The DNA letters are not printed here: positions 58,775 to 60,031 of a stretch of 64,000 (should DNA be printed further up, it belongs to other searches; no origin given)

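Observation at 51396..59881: Expanded family of PF04909 amidohydrolase-2 genes, including a three-member close paralogue set straddling an IS cluster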

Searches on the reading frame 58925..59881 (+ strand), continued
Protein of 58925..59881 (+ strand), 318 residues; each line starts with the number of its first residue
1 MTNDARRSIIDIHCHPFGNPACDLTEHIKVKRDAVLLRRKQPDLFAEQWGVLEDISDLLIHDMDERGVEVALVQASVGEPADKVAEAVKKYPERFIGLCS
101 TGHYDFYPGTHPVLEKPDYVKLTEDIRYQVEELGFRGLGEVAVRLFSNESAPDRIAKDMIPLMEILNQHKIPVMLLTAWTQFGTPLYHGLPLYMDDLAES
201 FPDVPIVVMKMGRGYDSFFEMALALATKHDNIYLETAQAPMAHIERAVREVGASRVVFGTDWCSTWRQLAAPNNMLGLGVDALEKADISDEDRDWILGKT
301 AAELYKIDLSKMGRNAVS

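Call 25: search_protein_families(library=ncbifam, proteins=[window:58925-59878:+], max_evalue=0.00001)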
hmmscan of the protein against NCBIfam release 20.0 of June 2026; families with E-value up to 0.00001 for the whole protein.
window:58925-59878:+ (318 aa): 0 families

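Call 31: find_encoding_contigs(protein=P0005, flank=10000, max_places=3)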
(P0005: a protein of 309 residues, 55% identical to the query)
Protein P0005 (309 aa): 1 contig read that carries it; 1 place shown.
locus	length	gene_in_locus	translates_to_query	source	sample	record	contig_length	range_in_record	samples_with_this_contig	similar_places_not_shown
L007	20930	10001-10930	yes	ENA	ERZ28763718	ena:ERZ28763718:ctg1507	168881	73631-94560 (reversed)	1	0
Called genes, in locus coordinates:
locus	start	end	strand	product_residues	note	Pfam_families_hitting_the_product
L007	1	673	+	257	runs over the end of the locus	PF01695:IstB_IS21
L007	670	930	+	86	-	-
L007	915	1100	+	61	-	-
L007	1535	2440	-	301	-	PF13276:HTH_21, PF00665:rve, PF13683:rve_3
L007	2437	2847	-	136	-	-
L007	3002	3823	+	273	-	PF13340:DUF4096, PF01609:DDE_Tnp_1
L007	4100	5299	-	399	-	PF00355:Rieske, PF00848:Ring_hydroxyl_A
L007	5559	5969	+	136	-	-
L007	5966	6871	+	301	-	PF13276:HTH_21, PF00665:rve, PF13683:rve_3, PF13333:rve_2 (weak)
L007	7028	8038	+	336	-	PF03480:DctP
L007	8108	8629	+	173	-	PF04290:DctQ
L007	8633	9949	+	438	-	PF06808:DctM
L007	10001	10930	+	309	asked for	PF04909:Amidohydro_2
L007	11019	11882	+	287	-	PF13384:HTH_23, PF13551:HTH_29, PF13565:HTH_32, PF13358:DDE_3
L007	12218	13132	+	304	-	PF04909:Amidohydro_2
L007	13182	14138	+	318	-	PF04909:Amidohydro_2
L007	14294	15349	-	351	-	PF13384:HTH_23, PF13551:HTH_29, PF13565:HTH_32, PF13358:DDE_3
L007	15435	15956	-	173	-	-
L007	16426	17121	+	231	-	PF00665:rve (weak), PF13610:DDE_Tnp_IS240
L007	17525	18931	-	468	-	PF00929:RNase_T, PF26016:ExoI_C (weak)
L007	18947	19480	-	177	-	PF06114:Peptidase_M78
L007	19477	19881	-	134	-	PF12844:HTH_19, PF13560:HTH_31, PF01381:HTH_3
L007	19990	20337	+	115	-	PF14452:Multi_ubiq (weak)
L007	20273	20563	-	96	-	-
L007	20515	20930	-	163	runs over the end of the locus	PF01548:DEDD_Tnp_IS110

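Call 32: find_encoding_contigs(protein=P0017, flank=10000, max_places=2)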
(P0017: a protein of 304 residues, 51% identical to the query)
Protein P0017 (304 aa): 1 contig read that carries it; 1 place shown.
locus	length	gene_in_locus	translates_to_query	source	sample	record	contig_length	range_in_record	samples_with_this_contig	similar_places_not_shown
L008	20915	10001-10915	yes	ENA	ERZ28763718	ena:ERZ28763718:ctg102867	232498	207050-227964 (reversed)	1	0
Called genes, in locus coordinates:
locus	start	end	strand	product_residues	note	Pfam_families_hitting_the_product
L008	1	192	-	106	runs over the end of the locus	PF07345:ATPaseInh_sub_z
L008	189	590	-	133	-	-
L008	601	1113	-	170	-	PF13356:Arm-DNA-bind_3, PF14659:Phage_int_SAM_3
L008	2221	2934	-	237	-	-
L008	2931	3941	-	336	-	PF02534:T4SS-DNA_transf, PF10412:TrwB_AAD_bind, PF12696:TraG-D_C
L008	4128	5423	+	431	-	PF00872:Transposase_mut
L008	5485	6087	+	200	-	-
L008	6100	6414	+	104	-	PF04909:Amidohydro_2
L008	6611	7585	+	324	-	PF13384:HTH_23 (weak), PF13551:HTH_29 (faint), PF13565:HTH_32, PF13358:DDE_3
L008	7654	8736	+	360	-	PF13384:HTH_23, PF13551:HTH_29, PF13565:HTH_32, PF13358:DDE_3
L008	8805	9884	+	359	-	PF13384:HTH_23, PF13551:HTH_29, PF13565:HTH_32, PF13358:DDE_3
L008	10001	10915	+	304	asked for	PF04909:Amidohydro_2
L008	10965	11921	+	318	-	PF04909:Amidohydro_2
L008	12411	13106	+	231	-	PF00665:rve, PF13610:DDE_Tnp_IS240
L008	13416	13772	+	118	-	PF13565:HTH_32, PF13592:HTH_33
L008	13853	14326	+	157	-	PF13358:DDE_3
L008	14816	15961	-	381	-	PF02515:CoA_transf_3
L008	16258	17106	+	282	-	-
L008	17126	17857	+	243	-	PF01144:CoA_trans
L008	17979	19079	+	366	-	-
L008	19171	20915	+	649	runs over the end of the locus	PF01970:TctA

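Call 34: find_related_loci(query=A2, collection=genome_contigs, flank=10000)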
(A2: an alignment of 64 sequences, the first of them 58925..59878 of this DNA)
Query A2 (318 aa) in genome_contigs; peptide patterns used: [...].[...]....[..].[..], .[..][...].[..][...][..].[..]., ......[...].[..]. (x = any residue, [..] = any of these).
600 stretches matched a pattern (row limit reached: there are more); 172 encode a relative of the query (tblastn E <= 1e-3); the best 80 are kept; 80 distinct loci.
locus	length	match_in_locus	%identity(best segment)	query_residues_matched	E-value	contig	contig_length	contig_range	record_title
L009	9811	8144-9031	48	9-307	2e-96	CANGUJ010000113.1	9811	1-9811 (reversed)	MAG: Burkholderiales bacterium isolate RE-15aug16-181 genome assembly, contig: RE-15aug16-C11590, whole genome shotgun s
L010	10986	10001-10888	47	9-307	1e-95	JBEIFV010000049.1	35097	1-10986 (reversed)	MAG: Burkholderiales bacterium isolate Sample-102-S76-bin-101 Sample_102_S76-bin_101-k141_1726115, whole genome shotgun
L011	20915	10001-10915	45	2-307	9e-90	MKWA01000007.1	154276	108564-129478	MAG: Rhizobiales bacterium 64-17 SCNpilot_cont_500_bf_scaffold_220, whole genome shotgun sequence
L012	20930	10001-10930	45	5-316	8e-88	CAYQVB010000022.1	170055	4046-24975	MAG TPA_asm: uncultured Ectothiorhodospiraceae bacterium isolate SRP338948_co1_143 genome assembly, contig: k141_101081,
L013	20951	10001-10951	35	9-313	1e-52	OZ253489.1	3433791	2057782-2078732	MAG: Dehalococcoidia bacterium isolate ffb8934b-577b-4777-8369-15bafc51d39f genome assembly, chromosome: 1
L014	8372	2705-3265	33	49-261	3e-20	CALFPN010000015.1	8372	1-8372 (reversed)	MAG TPA_asm: uncultured Clostridia bacterium isolate SRR6425810_bin.147_CONCOCT_v1.1_MAG genome assembly, contig: ERZ176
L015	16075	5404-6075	29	57-309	4e-18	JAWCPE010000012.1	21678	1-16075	MAG: Candidatus Bathyarchaeia archaeon isolate JZ-2_201808_bins_182 JZ-2_201808_bins_182_scaffold_12, whole genome shotg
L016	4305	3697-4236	29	56-261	8e-18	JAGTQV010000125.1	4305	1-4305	MAG: Candidatus Bathyarchaeota archaeon isolate QZM_B1_bin_58 QZM_B1_bin_58_scaffold_21227_curated, whole genome shotgun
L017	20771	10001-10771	28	9-288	2e-15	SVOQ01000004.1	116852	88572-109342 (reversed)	MAG: Oscillospiraceae bacterium isolate SIG569 NODE_749_length_116852_cov_3.447333, whole genome shotgun sequence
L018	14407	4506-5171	27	63-307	3e-15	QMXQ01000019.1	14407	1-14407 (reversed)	MAG: Candidatus Bathyarchaeota archaeon isolate B46_G15 B46_Guay15_scaffold_00780, whole genome shotgun sequence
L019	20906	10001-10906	25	8-308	1e-14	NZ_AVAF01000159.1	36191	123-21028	MAG: Thermoanaerobacter sp. A7A NODE_5182.1_length_36191_cov_142.087692, whole genome shotgun sequence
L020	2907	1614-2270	27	92-308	9e-15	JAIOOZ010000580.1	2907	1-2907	MAG: Betaproteobacteria bacterium isolate LakeFargette_0920_ALND_MAG_62_19 LacPavin_0920_ALND_scaffold_515396, whole gen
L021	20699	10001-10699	26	53-313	2e-14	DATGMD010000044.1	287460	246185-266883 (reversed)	MAG TPA_asm: Chloroflexota bacterium isolate SMAG_U9903 k141_577249, whole genome shotgun sequence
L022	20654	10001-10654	26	82-309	2e-14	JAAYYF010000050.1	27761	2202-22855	MAG: Deinococcales bacterium isolate AS06rmzACSIP_210 97115_AS06, whole genome shotgun sequence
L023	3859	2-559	29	84-304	3e-14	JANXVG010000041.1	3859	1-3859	MAG: Salinibacterium sp. isolate 341R_metabat_145 341R_k141_214460, whole genome shotgun sequence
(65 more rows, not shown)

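Call 36: search_solved_structures(query=A2, max_evalue=1, show_alignments=5)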
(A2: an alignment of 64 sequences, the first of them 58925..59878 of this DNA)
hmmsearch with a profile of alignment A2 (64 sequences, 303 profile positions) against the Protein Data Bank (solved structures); distinct sequences matched with E-value up to 1: 22.
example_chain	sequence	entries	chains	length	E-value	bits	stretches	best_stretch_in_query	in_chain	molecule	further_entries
3s4t_A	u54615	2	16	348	9.5e-08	35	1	220-302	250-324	Amidohydrolase 2 | Gamma-resorcylate decarboxylase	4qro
2dvt_A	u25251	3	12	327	4.4e-06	29.5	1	235-259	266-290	Thermophilic reversible gamma-resorcylate decarboxylase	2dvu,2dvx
3cjp_A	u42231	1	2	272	5.2e-06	29.3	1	190-256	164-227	Predicted amidohydrolase, dihydroorotase family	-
4inf_A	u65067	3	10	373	0.00031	23.5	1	40-97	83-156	METAL-DEPENDENT HYDROLASE | 5-Carboxyvanillate Decarboxylase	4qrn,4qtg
4i6k_A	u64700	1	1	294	0.00074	22.2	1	48-103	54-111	Amidohydrolase family protein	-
4qs5_A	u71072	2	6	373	0.00088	22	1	40-97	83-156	Ligw2 Decarboxylase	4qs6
2ffi_A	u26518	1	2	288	0.0017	21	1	246-302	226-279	2-pyrone-4,6-dicarboxylic acid hydrolase, putative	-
6m53_A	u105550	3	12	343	0.0073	19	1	41-99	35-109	2,3-dihydroxybenzoate decarboxylase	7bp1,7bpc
4dlf_A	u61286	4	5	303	0.011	18.3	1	240-302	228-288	Amidohydrolase 2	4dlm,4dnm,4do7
4icm_A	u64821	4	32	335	0.026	17.1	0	41-99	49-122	5-carboxyvanillate decarboxylase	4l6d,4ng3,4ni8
4lan_A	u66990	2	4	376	0.067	15.8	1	224-257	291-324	Uracil-5-carboxylate decarboxylase | Cordyceps militaris IDCase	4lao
4hk5_A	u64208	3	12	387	0.07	15.7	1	224-257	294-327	Uracil-5-carboxylate decarboxylase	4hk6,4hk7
4hjw_A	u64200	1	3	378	0.1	15.2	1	225-257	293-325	Uracil-5-carboxylate decarboxylase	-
2iai_A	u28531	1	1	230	0.35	13.4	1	6-118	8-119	Putative transcriptional regulator SCO3833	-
4lak_A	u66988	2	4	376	0.46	13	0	224-256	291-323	Uracil-5-carboxylate decarboxylase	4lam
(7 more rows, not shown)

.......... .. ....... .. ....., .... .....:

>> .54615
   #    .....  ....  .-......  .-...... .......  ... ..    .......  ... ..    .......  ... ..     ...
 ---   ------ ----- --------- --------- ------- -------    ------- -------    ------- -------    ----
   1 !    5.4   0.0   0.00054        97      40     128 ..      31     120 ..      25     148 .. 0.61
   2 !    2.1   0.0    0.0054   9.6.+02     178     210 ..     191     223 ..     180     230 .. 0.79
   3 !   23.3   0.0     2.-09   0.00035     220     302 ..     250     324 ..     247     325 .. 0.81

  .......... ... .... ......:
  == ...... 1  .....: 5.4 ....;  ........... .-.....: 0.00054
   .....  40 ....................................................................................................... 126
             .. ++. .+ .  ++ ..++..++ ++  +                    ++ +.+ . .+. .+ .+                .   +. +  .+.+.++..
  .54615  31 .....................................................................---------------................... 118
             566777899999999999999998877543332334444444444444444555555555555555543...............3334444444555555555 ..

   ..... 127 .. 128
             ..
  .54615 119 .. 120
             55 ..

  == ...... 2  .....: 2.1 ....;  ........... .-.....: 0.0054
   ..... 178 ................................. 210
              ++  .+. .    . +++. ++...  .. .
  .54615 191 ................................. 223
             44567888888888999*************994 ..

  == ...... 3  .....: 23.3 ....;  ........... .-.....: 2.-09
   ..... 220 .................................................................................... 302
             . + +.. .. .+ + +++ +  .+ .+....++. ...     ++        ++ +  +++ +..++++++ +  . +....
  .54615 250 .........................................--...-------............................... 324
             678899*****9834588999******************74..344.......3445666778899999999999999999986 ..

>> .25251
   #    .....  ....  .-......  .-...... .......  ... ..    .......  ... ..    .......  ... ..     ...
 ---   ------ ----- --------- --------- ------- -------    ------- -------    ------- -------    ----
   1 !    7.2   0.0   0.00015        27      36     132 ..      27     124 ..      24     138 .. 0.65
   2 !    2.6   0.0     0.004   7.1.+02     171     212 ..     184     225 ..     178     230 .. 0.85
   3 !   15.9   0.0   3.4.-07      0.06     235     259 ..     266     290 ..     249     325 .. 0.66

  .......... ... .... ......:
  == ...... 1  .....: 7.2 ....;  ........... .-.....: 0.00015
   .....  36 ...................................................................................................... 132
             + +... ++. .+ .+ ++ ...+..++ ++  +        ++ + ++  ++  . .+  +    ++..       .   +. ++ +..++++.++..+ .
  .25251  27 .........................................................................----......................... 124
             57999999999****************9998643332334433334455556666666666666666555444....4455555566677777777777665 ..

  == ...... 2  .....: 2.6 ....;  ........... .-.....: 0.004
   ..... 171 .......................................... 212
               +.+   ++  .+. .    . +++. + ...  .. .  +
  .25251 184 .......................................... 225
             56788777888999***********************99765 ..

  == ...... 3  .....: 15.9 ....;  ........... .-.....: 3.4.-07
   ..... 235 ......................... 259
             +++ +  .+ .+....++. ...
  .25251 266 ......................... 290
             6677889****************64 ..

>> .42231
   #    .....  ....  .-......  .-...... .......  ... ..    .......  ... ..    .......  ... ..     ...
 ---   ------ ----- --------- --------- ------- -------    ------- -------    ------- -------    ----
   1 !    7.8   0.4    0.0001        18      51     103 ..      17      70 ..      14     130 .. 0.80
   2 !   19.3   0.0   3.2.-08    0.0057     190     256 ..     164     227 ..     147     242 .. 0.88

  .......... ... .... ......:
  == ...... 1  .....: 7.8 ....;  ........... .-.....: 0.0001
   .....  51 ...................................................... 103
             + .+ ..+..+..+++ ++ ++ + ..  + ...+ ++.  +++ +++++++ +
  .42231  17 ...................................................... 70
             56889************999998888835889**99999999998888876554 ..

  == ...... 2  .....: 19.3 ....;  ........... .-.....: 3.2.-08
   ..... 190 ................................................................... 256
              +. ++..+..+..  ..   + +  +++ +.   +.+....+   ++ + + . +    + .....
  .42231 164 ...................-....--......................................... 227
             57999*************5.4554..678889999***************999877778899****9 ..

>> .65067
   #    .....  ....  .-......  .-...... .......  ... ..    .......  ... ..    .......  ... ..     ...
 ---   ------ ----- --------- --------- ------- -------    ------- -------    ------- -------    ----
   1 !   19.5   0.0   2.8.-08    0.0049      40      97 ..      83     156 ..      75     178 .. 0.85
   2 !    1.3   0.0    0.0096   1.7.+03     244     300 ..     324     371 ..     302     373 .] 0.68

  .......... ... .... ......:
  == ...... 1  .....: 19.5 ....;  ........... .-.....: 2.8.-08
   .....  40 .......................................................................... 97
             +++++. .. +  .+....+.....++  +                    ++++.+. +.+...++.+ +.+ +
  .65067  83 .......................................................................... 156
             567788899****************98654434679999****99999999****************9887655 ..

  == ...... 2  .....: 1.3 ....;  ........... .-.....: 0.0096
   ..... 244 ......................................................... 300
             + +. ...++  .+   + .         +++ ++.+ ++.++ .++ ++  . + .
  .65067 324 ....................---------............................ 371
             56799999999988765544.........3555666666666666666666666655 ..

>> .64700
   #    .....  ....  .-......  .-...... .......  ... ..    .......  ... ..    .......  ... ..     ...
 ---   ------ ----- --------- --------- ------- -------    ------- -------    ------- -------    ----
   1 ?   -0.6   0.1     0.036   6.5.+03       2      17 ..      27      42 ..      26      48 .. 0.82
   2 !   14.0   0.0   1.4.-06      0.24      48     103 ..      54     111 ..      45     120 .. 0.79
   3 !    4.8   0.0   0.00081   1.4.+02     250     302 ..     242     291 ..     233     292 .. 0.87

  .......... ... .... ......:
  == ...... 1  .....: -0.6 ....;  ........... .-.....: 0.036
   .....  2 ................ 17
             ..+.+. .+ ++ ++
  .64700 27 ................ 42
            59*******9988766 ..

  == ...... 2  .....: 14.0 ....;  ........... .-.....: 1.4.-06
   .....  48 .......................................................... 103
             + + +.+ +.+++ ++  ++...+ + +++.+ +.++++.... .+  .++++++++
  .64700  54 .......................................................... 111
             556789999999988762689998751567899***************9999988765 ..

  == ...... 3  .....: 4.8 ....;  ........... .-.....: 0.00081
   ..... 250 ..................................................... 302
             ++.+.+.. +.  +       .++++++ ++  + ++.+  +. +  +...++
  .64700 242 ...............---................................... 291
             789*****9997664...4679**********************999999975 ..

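Call 37: find_encoding_contigs(protein=P0033, flank=8000, max_places=1)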
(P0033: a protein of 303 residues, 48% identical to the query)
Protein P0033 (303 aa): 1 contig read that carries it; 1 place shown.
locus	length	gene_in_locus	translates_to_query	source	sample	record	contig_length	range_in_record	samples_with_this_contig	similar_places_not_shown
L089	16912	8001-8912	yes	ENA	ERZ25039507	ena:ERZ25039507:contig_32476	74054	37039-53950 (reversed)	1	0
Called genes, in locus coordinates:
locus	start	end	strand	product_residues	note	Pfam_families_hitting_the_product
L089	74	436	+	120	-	-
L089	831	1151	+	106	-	-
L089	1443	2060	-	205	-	PF00005:ABC_tran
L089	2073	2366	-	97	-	PF00005:ABC_tran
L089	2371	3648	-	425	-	PF00528:BPD_transp_1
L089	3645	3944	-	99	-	-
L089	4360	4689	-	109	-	-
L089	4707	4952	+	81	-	-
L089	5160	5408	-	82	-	-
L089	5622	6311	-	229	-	PF02826:2-Hacid_dh_C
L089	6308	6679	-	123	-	PF00389:2-Hacid_dh (weak)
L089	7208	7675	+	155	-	PF03401:TctC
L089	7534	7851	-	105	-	-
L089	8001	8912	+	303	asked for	PF04909:Amidohydro_2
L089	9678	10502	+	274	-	-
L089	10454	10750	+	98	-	PF24684:Vgb_lyase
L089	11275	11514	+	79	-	PF13517:FG-GAP_3 (faint)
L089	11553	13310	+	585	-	PF01828:Peptidase_A4, PF12256:TcdB_toxin_midN (faint), PF01839:FG-GAP (faint), PF13517:FG-GAP_3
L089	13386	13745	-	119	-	PF00196:GerE (weak)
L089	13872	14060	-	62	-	-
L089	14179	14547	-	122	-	PF01609:DDE_Tnp_1, PF13586:DDE_Tnp_1_2 (weak)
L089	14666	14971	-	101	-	-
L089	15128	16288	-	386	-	PF01548:DEDD_Tnp_IS110 (weak), PF02371:Transposase_20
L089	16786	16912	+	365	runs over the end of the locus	-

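Call 38: find_encoding_contigs(protein=P0008, flank=8000, max_places=1)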
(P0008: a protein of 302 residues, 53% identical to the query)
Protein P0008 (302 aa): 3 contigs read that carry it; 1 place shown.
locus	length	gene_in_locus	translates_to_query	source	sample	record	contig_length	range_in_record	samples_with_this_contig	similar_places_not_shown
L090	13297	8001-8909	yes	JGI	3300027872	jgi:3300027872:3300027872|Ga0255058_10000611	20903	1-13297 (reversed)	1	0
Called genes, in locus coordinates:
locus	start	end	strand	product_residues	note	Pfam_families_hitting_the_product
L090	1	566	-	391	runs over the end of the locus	PF00266:Aminotran_5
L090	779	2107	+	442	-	PF00815:Histidinol_dh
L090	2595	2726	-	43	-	-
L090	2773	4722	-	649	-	PF04290:DctQ, PF06808:DctM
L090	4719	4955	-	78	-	-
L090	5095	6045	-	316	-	PF00392:GntR, PF07729:FCD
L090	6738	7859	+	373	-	PF03480:DctP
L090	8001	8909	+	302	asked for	PF04909:Amidohydro_2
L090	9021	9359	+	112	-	PF02943:FeThRed_B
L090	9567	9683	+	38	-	-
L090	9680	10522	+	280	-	PF05448:AXE1 (weak), PF12740:PETase, PF02129:Peptidase_S15, PF01738:DLH (weak), PF00561:Abhydrolase_1 (weak), PF12146:Hydrolase_4 (faint), PF20434:BD-FAE (faint), PF00326:Peptidase_S9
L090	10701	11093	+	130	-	PF01042:Ribonuc_L-PSP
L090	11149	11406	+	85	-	-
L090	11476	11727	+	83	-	-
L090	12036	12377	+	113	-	-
